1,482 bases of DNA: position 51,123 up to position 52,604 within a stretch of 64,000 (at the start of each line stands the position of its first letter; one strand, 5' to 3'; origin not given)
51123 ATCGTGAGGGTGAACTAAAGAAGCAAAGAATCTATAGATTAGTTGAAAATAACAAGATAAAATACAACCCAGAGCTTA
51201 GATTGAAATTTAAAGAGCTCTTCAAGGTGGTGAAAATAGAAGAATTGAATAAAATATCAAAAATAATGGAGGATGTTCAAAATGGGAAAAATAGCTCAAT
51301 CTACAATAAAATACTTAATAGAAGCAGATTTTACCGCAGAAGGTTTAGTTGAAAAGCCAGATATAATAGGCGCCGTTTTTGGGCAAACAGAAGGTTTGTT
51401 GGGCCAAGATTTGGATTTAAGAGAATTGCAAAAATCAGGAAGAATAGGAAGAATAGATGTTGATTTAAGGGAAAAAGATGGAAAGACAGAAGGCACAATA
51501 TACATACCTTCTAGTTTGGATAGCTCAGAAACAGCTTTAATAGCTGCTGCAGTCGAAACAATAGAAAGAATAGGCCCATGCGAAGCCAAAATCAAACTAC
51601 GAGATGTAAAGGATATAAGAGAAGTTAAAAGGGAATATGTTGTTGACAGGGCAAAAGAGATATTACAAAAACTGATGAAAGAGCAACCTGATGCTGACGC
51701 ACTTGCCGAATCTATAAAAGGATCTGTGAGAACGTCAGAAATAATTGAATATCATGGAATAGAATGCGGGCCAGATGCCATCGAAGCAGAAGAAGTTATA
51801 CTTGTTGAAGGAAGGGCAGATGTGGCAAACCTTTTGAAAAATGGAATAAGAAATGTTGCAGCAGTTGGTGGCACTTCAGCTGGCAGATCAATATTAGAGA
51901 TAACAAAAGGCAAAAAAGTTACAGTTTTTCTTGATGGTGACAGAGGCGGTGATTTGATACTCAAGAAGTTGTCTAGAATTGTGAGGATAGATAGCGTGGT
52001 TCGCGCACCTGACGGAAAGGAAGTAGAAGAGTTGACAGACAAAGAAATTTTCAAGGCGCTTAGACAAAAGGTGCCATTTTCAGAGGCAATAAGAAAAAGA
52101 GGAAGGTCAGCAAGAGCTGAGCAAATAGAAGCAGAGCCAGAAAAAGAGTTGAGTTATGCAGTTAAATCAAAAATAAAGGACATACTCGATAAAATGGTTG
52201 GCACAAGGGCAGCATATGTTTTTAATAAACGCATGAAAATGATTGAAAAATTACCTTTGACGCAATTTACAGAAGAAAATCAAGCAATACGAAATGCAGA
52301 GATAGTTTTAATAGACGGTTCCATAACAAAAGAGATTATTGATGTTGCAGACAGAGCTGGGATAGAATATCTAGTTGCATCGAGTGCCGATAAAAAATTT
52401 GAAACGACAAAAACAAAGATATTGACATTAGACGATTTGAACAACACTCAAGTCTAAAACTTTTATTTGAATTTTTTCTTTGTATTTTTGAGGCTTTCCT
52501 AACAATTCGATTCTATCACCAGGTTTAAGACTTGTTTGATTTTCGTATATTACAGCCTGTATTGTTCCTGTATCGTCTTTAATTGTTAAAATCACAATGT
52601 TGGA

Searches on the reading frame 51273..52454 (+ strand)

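Call 51: search_protein_families(library=pfam, proteins=[window:51273-52454:+], max_evalue=0.0001)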
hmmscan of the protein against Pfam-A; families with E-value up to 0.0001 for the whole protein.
window:51273-52454:+ (394 aa): 3 families
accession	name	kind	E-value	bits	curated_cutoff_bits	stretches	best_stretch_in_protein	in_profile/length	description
PF13662.12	Toprim_4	-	2.3e-07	31.4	25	1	174-236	2-73/85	Toprim domain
PF13155.12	Toprim_2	-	2.9e-06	28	22.1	1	176-253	1-86/88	Toprim-like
PF01751.28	Toprim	-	1.9e-05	25.2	23.1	1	174-237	1-80/96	Toprim domain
